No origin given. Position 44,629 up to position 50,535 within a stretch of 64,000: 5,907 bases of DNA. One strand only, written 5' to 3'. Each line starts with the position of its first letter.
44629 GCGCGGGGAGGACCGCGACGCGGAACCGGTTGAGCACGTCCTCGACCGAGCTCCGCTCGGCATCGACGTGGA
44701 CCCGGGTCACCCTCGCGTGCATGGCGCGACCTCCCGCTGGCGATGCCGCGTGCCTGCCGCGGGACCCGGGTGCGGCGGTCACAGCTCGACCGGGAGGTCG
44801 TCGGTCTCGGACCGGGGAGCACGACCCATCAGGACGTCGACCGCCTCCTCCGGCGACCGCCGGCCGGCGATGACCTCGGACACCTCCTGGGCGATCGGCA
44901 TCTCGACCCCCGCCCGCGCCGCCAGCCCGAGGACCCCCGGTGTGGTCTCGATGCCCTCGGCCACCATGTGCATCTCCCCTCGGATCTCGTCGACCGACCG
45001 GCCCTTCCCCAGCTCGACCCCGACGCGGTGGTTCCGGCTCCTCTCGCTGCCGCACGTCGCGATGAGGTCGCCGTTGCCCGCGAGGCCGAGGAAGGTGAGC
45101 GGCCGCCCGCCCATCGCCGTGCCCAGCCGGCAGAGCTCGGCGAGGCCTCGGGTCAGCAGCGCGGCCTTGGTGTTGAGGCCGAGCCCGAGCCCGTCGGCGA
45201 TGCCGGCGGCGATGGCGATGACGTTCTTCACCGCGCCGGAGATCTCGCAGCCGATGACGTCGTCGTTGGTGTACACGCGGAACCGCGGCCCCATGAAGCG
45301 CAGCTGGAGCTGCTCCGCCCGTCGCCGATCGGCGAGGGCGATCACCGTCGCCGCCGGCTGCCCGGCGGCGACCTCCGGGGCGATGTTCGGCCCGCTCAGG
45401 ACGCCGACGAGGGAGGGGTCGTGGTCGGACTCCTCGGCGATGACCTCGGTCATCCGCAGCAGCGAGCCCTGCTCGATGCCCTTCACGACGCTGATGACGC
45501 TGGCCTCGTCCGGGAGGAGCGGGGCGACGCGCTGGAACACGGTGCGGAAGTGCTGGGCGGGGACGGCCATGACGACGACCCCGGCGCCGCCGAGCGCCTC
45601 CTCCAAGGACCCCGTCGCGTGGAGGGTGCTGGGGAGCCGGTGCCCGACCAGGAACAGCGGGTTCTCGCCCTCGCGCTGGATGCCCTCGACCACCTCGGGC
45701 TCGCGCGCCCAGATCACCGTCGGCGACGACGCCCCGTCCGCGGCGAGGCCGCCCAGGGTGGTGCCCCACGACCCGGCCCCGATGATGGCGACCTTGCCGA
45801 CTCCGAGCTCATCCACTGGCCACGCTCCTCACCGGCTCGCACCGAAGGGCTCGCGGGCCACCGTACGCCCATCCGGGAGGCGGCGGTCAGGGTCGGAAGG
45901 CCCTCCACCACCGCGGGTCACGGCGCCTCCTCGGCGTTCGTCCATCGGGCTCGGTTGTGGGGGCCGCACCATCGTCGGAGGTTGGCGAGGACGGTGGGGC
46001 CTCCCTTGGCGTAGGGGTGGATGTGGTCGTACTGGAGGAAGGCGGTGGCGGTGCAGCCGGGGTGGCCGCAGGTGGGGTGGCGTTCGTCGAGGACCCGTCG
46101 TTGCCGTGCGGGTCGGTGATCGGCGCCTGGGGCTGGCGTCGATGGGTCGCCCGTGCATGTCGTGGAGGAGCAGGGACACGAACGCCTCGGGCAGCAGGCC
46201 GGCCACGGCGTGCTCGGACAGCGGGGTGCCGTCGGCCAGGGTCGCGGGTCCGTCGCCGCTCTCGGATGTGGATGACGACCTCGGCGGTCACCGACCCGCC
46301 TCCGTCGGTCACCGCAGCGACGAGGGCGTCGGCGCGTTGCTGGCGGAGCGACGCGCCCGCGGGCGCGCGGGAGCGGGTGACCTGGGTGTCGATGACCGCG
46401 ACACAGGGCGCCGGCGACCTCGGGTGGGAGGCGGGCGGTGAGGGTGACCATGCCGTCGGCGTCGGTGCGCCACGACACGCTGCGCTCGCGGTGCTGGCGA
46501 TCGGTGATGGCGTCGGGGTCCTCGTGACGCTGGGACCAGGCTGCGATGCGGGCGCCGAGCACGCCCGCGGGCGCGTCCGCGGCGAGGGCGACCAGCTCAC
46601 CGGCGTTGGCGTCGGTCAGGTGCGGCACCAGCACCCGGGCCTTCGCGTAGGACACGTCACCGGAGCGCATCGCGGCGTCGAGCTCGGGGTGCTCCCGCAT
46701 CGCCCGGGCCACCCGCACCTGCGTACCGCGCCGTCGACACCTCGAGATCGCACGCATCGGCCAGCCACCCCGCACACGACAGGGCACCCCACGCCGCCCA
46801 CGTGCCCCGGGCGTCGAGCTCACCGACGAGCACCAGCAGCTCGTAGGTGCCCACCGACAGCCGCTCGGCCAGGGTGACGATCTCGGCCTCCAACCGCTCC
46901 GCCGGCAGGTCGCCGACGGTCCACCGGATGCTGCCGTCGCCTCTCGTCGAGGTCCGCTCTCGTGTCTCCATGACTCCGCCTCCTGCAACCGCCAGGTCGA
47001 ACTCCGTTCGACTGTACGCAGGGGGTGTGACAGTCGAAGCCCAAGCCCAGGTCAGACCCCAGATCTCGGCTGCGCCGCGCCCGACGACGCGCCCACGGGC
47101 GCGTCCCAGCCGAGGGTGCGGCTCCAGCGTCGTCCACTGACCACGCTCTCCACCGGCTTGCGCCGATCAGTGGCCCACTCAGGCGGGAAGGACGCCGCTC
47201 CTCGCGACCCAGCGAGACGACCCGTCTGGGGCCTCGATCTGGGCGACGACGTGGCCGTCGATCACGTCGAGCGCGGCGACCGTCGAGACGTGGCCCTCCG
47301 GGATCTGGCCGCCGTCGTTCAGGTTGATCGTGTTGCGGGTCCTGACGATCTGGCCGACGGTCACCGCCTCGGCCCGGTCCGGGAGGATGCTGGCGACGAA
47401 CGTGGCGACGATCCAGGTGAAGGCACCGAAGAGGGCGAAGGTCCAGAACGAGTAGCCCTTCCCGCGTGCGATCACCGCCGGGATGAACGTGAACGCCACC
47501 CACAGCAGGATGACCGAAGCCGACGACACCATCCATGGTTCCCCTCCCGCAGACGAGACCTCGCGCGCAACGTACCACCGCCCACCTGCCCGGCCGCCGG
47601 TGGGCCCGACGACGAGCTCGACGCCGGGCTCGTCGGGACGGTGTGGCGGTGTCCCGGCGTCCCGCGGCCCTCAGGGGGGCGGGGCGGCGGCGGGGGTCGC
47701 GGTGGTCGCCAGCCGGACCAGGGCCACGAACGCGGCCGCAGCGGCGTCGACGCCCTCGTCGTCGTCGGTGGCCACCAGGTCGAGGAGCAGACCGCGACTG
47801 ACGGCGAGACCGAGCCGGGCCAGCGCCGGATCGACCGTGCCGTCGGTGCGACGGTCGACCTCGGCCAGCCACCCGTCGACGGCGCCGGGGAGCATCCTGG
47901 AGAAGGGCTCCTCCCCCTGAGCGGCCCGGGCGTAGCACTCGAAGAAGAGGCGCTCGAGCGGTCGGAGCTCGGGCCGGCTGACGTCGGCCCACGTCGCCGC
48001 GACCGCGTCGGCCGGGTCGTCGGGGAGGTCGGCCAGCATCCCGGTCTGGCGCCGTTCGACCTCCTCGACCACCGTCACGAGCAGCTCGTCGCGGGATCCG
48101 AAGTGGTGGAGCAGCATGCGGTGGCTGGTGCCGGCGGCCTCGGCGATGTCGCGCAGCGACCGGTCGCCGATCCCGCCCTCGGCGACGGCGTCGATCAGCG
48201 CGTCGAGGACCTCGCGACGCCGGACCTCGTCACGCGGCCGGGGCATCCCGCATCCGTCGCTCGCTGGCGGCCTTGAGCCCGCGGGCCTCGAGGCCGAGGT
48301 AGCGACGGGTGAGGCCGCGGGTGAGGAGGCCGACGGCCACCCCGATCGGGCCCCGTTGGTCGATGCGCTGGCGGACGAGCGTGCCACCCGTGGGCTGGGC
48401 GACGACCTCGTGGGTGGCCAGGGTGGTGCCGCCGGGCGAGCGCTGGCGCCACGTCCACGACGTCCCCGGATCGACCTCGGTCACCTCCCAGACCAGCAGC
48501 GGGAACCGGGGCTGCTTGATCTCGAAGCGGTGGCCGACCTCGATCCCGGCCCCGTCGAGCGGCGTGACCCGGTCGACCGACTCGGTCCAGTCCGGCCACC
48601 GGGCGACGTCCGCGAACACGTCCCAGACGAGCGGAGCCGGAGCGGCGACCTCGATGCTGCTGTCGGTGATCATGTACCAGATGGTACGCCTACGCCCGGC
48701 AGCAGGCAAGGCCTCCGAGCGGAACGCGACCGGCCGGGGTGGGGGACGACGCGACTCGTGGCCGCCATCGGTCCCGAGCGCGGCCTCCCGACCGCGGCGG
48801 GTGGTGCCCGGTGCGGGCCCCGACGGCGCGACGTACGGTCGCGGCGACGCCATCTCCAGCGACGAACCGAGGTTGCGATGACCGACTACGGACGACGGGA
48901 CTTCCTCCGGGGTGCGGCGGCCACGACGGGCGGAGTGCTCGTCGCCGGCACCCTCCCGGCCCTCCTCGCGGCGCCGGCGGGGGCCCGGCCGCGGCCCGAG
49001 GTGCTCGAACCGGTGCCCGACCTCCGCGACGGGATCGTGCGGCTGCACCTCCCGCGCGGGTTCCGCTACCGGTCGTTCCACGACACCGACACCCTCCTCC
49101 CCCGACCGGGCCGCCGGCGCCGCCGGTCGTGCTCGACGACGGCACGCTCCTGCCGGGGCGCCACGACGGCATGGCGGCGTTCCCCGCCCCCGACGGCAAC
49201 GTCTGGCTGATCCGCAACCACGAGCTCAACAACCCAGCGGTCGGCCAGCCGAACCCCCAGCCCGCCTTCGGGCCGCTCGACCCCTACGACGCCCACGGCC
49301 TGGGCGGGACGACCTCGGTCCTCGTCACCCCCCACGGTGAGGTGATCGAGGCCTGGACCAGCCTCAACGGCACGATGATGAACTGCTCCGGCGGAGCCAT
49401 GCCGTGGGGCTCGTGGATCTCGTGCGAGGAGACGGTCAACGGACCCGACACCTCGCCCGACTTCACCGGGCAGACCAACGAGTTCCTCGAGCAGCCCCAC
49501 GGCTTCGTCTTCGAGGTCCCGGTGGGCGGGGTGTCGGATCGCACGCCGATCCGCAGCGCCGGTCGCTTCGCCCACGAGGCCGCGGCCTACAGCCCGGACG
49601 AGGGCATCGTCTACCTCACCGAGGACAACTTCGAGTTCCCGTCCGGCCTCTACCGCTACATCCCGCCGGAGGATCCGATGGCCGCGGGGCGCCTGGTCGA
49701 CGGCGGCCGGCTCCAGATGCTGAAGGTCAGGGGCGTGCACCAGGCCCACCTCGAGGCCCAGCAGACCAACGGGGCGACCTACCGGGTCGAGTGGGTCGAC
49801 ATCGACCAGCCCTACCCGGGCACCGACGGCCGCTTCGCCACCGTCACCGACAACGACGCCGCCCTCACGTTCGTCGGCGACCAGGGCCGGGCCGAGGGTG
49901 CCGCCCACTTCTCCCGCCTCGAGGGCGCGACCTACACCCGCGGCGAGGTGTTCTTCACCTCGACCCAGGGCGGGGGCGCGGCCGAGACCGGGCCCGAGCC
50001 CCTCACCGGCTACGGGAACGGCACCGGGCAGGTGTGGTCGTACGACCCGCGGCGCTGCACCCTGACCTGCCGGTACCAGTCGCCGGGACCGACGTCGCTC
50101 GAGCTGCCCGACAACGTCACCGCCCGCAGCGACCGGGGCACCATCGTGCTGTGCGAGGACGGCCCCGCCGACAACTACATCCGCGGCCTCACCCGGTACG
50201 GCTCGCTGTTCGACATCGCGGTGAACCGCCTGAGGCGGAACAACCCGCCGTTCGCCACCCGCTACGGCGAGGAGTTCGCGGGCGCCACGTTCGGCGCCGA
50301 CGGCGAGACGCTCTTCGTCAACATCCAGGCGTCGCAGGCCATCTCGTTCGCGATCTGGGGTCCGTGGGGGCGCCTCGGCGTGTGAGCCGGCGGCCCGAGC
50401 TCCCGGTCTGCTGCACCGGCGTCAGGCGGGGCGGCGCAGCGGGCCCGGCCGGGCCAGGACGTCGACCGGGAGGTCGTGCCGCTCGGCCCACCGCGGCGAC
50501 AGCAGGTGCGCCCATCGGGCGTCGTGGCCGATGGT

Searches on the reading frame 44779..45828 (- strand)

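Call 46: search_protein_families(library=pfam, proteins=[window:44779-45828:-], max_evalue=0.001)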
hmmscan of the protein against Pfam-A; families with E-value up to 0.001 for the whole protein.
window:44779-45828:- (349 aa): 5 families
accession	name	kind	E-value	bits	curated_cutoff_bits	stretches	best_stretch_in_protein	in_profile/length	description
PF07479.19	NAD_Gly3P_dh_C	-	5.9e-53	179.3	25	1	190-330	1-141/142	NAD-dependent glycerol-3-phosphate dehydrogenase C-terminus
PF01210.29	NAD_Gly3P_dh_N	-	4.5e-45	153.9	23.1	1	12-169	1-156/158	NAD-dependent glycerol-3-phosphate dehydrogenase N-terminus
PF20618.3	GPD_NAD_C_bact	-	4.8e-18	65.9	27.6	1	250-316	1-66/66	Bacterial GPD, NAD-dependent C-terminal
PF03807.23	F420_oxidored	-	6.9e-08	33.4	21.6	1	12-116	1-93/94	NADP oxidoreductase coenzyme F420-dependent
PF02558.23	ApbA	-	4.5e-06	26.8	22.2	1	13-125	1-110/150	Ketopantoate reductase PanE/ApbA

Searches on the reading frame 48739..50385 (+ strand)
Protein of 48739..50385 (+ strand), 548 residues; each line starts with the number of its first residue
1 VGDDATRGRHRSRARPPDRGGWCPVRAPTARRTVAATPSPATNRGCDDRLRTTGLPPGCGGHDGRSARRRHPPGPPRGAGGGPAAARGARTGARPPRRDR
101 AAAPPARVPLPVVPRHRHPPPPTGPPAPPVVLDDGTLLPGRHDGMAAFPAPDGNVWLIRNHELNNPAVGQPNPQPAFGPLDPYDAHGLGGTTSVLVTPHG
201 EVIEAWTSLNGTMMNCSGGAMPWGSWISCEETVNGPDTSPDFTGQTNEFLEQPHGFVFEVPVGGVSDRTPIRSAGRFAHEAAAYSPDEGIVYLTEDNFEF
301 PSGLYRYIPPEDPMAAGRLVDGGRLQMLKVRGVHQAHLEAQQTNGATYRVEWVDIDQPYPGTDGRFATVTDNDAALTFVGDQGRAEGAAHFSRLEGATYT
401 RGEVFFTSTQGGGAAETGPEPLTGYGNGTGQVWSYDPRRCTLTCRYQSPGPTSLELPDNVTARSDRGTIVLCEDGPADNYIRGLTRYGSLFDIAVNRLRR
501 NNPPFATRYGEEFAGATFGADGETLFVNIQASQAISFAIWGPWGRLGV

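Call 46: search_protein_families(library=pfam, proteins=[window:48739-50385:+], max_evalue=0.001)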
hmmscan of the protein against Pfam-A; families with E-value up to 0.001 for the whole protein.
window:48739-50385:+ (548 aa): 1 family
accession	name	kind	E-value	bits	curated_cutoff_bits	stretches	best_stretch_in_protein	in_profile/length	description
PF05787.19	PhoX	-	2.9e-61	208.6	24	2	205-531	153-513/515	Alkaline phosphatase PhoX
